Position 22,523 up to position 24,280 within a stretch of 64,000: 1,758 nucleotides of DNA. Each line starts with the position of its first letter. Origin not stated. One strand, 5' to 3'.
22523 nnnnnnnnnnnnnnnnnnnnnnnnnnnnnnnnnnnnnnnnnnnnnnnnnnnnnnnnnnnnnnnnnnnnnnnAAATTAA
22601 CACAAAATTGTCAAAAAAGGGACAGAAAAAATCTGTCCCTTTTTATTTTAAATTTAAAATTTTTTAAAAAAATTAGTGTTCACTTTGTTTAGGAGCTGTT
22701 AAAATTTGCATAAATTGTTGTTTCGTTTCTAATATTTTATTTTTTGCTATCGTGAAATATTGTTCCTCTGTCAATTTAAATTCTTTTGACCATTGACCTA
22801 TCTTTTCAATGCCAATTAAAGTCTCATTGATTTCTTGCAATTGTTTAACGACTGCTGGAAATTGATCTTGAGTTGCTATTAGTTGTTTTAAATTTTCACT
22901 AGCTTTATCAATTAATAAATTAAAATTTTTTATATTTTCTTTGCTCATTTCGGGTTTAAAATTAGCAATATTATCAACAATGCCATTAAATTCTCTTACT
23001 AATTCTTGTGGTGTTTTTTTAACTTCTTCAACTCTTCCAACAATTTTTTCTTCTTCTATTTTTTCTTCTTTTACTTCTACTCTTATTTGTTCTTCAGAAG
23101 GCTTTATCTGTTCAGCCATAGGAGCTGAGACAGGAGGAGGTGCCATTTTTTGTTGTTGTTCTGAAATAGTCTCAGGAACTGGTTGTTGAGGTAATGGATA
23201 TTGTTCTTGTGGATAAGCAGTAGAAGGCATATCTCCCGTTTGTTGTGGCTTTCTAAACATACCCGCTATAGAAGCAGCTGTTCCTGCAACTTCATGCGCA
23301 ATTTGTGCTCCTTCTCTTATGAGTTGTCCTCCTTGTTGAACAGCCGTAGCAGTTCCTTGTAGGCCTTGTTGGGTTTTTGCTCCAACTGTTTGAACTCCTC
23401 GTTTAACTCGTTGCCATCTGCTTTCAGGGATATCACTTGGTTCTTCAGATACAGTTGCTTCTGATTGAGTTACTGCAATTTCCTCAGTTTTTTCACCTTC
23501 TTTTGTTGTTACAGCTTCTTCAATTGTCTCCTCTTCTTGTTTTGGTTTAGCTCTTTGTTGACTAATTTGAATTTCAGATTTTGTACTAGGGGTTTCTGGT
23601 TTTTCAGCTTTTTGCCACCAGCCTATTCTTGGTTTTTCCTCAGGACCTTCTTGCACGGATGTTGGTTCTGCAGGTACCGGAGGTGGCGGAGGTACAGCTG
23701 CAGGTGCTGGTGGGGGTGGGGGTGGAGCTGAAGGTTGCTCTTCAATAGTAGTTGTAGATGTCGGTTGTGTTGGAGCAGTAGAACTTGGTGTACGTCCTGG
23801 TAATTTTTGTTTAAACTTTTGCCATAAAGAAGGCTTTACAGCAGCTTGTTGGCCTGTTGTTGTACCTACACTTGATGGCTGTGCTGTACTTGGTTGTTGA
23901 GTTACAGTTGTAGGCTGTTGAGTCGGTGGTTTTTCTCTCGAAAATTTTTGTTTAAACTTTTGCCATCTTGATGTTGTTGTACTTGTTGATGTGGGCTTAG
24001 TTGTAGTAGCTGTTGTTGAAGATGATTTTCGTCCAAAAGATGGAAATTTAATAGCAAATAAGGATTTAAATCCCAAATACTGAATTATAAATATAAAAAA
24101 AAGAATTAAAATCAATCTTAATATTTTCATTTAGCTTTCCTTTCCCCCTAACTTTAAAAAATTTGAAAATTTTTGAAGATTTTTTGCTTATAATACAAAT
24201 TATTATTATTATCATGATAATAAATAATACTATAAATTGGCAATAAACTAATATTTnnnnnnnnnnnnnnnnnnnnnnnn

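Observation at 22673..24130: Signal-anchored Pro/Thr-rich repeat protein with FH1-like polyproline, mucin-like S/T tracts and atypical composition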

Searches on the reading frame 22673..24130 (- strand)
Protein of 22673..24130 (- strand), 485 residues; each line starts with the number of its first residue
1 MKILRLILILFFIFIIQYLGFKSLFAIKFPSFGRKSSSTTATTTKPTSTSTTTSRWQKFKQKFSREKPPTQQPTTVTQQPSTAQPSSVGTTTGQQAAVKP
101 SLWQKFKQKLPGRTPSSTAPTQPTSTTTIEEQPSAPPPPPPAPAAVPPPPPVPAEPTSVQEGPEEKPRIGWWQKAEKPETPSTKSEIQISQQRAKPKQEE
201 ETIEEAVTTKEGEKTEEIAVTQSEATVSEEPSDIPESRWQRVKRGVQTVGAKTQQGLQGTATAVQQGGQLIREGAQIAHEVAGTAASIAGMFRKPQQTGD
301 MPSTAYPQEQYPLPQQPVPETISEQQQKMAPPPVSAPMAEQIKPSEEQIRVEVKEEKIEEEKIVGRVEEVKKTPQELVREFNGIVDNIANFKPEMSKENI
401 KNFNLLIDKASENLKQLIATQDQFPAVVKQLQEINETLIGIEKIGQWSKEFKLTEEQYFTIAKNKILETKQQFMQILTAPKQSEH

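Call 3: search_protein_families(library=pfam, proteins=[window:22673-24130:-], max_evalue=1)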
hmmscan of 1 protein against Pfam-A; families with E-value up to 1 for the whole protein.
window:22673-24130:- (485 aa): 2 families
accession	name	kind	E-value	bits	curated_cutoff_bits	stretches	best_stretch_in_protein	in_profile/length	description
PF01601.21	CoV_S2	-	0.031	13.4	40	1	371-442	205-276/521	Coronavirus spike glycoprotein S2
PF16118.10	DUF4834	-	0.05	15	27.8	1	2-66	2-59/99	Domain of unknown function (DUF4834)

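Call 4: search_protein_families(library=ncbifam, proteins=[window:22673-24130:-], max_evalue=1)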
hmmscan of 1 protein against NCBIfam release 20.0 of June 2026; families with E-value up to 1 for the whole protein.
window:22673-24130:- (485 aa): 1 family
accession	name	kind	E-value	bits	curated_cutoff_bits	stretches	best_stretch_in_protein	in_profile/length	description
NF052569.1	ProtArgonAgoRhdb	equivalog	0.0086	14.4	700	1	353-481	183-308/759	protein argonaute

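Call 6: find_encoding_contigs(protein=window:22673-24130:-, flank=10000, max_places=6)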
Protein window:22673-24130:- (485 aa): no gene with exactly this product is on record in the collection.

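Call 7: find_homologous_proteins(query=window:22673-24130:-, max_evalue=0.01)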
Query window:22673-24130:- (485 aa): 1 proteins with E <= 0.01 among 8000 candidates.
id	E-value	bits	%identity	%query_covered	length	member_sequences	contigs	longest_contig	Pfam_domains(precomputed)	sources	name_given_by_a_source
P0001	0.0e+0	1023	100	100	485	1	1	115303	-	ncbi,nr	ncbi:hypothetical protein GF322_01535 [Candidatus Dependentiae bacterium]|nr:hypothetical protein [C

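Call 23: find_related_loci(query=A1, collection=metagenome_contigs, flank=6000)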
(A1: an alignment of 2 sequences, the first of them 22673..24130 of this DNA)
Query A1 (485 aa) in metagenome_contigs; peptide patterns used: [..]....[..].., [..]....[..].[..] (x = any residue, [..] = any of these).
284 stretches matched a pattern, but none encodes a relative of the query by tblastn (E <= 1e-3).

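Call 43: predict_structure(alignment_id=A1)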
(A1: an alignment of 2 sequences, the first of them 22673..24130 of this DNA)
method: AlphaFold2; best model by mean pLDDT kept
length: 485 residues; sequences in the alignment: 2
mean_pLDDT: 50.4   pTM: 0.32
mean pLDDT of the five models: 50.4, 50.3, 49.6, 47.3, 44.4
residues with pLDDT >= 90: 23; 70-90: 97; 50-70: 49; < 50: 316
segments of 3 or more residues with pLDDT < 50: 25-53, 65-100, 109-135, 152-236, 238-240, 243-370, 482-485
pLDDT, mean of each block of 10 residues (from residue 1): 78 78 47 31 31 47 45 32 32 37 53 37 36 52 56 39 37 37 33 31 32 32 30 42 41 34 40 43 31 32 36 38 34 39 36 37 40 84 91 80 91 88 78 88 84 86 89 79 42
secondary structure, 60 per line:
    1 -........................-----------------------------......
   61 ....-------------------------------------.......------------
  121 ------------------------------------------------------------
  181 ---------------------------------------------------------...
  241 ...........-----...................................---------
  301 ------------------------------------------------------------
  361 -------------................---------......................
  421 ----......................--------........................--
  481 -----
elements in order: H2-25 H55-64 H102-108 H238-251 H257-291 H374-389 H399-420 H425-446 H455-478

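Call 50: fold_search(model_id=the predicted structure, library=pdb)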
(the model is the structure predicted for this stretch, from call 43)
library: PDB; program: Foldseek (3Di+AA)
matches with E <= 10: 359; with E <= 0.001: 0
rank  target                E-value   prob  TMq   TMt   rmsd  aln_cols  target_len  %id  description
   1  9dir_A                2.4e-01  0.33  0.12  0.31  10.6       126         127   15  Cryo-EM structure of the heme/hemoglobin transporter ChuA, in complex with de novo designed binder G7 (released 2025-05-21)
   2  8bw8_F                3.2e-01  0.93  0.18  0.31   4.5       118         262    7  Crystal structure of the dCNK-SAM-CRIC-PDZ/dHYP-SAM complex (released 2024-02-21)
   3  8dt0_B                3.8e-01  0.51  0.15  0.36   6.4       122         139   16  Scaffolding protein functional sites using deep learning (released 2022-08-10)
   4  2huj                  3.8e-01  0.28  0.12  0.32   8.3       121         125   12  Crystal structure of a protein of uknown function (NP_471338.1) from Listeria innocua at 1.74 A resolution (released 2006-08-08)
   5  9i4t_Q                4.4e-01  0.87  0.17  0.45   4.3       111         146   13  Photosystem II from Arabidopsis thaliana (released 2026-03-25)
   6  6w6x_A                4.7e-01  0.80  0.16  0.52   6.3       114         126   19  Crystal Structure of ABLE Apo-protein (released 2020-08-26)
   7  8dt0_A                4.7e-01  0.54  0.15  0.37   6.4       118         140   15  Scaffolding protein functional sites using deep learning (released 2022-08-10)
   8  1y4c_A                5.2e-01  0.85  0.17  0.17   5.5       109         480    9  Designed Helical Protein fusion MBP (released 2005-02-15)
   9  1szi                  5.5e-01  0.77  0.17  0.37   7.1       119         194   13  Crystal Structure of the C-terminus of TIP47 (released 2004-07-27)
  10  8e12_B                5.9e-01  0.28  0.11  0.27  18.0       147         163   14  Homotrimeric variant of tcTRP9, BGL14 (released 2023-04-12)
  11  5odw_C                5.9e-01  0.13  0.09  0.19  17.9       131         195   12  Structure of the FpvAI-pyocin S2 complex (released 2017-11-08)
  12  8e0m_F                5.9e-01  0.12  0.10  0.23  17.5       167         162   14  Homotrimeric variant of tcTRP9, BGL15 (released 2023-04-12)
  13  7yn1_B                8.6e-01  0.12  0.11  0.14   8.8       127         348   16  Crystal structure of selenomethionine labeled CcbD (released 2023-08-02)
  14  4onr                  9.1e-01  0.12  0.10  0.25   9.5       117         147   14  Crystal structure of Borrelia burgdorferi decorin-binding protein DbpA (released 2014-07-09)
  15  4p3g_B                9.1e-01  0.10  0.10  0.18  15.2       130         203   10  Structure of the SRP68-RBD from Chaetomium thermophilum (released 2014-04-16)
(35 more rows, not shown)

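Call 63: search_protein_families(library=phrogs, proteins=[window:22673-24130:-], max_evalue=0.1)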
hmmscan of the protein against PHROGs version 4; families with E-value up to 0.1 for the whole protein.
window:22673-24130:- (485 aa): 3 families
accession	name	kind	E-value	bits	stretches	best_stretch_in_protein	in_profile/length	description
phrog_10093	-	tail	0.015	13.7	1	393-457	605-673/1899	tail length tape measure protein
phrog_35530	-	unknown function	0.017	16.1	0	236-301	33-92/106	-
phrog_788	-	tail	0.022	15.5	1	356-479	175-290/297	tail protein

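Call 64: find_related_loci(query=A1, collection=viral_contigs, flank=5000)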
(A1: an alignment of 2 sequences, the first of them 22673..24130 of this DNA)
Query A1 (485 aa) in viral_contigs; peptide patterns used: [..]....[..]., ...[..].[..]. (x = any residue, [..] = any of these).
94 stretches matched a pattern, but none encodes a relative of the query by tblastn (E <= 1e-3).

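Call 65: list_cluster_members(proteins=[P0001, P0002])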
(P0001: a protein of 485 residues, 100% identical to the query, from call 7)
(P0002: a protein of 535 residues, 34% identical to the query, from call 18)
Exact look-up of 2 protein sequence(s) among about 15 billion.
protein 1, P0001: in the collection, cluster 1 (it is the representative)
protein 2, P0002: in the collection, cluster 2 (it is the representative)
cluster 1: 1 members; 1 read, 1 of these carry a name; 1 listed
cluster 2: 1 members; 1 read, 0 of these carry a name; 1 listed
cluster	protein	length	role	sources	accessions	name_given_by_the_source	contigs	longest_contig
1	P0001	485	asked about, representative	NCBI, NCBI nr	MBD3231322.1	hypothetical protein GF322_01535 [Candidatus Dependentiae bacterium] | hypothetical protein [Candidatus Dependentiae bacterium]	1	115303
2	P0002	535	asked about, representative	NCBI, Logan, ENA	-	-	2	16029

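Call 76: search_dna_similar(query=window:22673-24130:-, collection=phages, mode=protein, max_evalue=0.001, max_rows=8)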
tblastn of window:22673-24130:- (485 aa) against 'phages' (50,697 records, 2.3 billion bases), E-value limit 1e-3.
No match.

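Call 77: search_dna_similar(query=window:22673-24130:-, collection=plasmids, mode=protein, max_evalue=0.001, max_rows=8)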
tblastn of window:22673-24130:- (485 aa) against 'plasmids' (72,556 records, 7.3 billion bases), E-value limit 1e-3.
No match.

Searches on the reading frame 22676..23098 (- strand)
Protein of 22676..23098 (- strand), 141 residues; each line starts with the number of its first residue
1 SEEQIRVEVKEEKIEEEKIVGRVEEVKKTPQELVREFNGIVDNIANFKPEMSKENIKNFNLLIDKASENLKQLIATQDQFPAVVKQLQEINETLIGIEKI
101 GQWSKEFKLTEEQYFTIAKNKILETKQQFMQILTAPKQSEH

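Call 11: find_homologous_proteins(query=window:22676-23098:-, max_evalue=1)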
Query window:22676-23098:-: 27 candidates shared short words with the query, none scored E <= 1.

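Call 51: predict_structure(alignment_id=A5)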
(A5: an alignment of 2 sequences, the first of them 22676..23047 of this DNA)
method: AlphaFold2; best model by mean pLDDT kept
length: 124 residues; sequences in the alignment: 2
mean_pLDDT: 86.1   pTM: 0.77
mean pLDDT of the five models: 86.1, 84.3, 84.0, 82.9, 82.0
residues with pLDDT >= 90: 86; 70-90: 23; 50-70: 4; < 50: 11
segments of 3 or more residues with pLDDT < 50: 1-7, 121-124
pLDDT, mean of each block of 10 residues (from residue 1): 48 92 94 89 95 92 90 95 91 92 94 81 40
secondary structure, 60 per line:
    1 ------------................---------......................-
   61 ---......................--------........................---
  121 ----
elements in order: H13-28 H38-59 H64-85 H94-117

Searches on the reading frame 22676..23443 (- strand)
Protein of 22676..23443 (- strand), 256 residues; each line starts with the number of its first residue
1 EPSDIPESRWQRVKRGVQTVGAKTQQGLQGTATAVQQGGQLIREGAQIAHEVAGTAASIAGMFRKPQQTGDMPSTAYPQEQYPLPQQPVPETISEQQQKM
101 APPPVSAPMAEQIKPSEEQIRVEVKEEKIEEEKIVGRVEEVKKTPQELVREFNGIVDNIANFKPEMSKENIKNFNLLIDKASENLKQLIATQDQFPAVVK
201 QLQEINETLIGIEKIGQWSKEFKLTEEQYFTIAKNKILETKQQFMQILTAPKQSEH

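Call 18: search_protein_representatives(protein=window:22676-23443:-)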
Query: 256 residues. Proteins with E-value up to 0.001 (for the whole library): 4; up to 1e-10: 1; up to 1e-30: 1. The best 4 are listed.
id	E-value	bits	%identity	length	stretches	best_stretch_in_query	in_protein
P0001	1.7e-156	535.2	100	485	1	1-256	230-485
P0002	3.7e-09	53.1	34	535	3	87-253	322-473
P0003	4.0e-08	49.7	-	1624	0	-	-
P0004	3.7e-04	36.8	29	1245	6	21-75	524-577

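Call 21: find_encoding_contigs(protein=P0002, flank=10000, max_places=6)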
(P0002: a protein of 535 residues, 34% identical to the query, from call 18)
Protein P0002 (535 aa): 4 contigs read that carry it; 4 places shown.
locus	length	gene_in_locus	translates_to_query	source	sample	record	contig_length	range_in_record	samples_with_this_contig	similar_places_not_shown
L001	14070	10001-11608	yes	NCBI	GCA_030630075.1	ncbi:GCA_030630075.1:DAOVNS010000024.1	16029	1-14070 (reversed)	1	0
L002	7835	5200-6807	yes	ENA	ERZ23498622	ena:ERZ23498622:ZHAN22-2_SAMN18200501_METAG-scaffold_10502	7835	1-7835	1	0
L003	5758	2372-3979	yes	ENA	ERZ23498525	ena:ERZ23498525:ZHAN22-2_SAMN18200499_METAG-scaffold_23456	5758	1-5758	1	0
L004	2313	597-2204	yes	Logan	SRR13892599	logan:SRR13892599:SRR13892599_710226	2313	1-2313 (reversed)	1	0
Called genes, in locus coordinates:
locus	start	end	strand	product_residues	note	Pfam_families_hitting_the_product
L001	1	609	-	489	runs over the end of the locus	-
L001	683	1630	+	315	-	PF00535:Glycos_transf_2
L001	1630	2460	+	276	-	PF01531:Glyco_transf_11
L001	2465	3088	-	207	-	-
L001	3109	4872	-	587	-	PF00664:ABC_membrane, PF02463:SMC_N, PF00005:ABC_tran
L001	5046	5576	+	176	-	PF00023:Ank (faint)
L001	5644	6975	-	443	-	PF00464:SHMT, PF00155:Aminotran_1_2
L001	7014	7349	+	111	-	-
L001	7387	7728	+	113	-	-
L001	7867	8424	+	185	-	PF08207:EFP_N, PF01132:EFP, PF09285:Elong-fact-P_C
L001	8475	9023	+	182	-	PF01029:NusB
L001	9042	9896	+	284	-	PF00793:DAHP_synth_1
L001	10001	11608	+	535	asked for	-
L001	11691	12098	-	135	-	PF00334:NDK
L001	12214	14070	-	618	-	?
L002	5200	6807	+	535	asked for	-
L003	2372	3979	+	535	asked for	-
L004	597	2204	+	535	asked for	-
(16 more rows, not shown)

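Call 34: find_homologous_proteins(query=A4, max_evalue=1)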
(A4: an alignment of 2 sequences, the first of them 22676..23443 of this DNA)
Query A4 (2 sequences): 8000 candidates shared short words with the query, none scored E <= 1.

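Call 39: search_solved_structures(query=A4, max_evalue=10)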
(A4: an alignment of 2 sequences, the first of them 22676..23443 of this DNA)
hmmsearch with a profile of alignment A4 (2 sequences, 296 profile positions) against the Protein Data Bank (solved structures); distinct sequences matched with E-value up to 10: 2.
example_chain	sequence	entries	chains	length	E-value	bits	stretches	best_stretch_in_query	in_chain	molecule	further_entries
5apx_A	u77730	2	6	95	0.19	14.6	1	176-224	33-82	GENERAL CONTROL PROTEIN GCN4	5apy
5j10_A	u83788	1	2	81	0.49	13.3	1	175-227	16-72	peptide design 2L4HC2_24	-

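Call 63: search_protein_families(library=phrogs, proteins=[P0002], max_evalue=0.1)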
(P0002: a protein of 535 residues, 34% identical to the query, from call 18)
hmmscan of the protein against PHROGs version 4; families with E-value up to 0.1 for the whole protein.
P0002 (535 aa): 1 family
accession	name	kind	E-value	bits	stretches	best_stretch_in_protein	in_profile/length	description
phrog_22194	-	unknown function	0.069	14.2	0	404-464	6-66/92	-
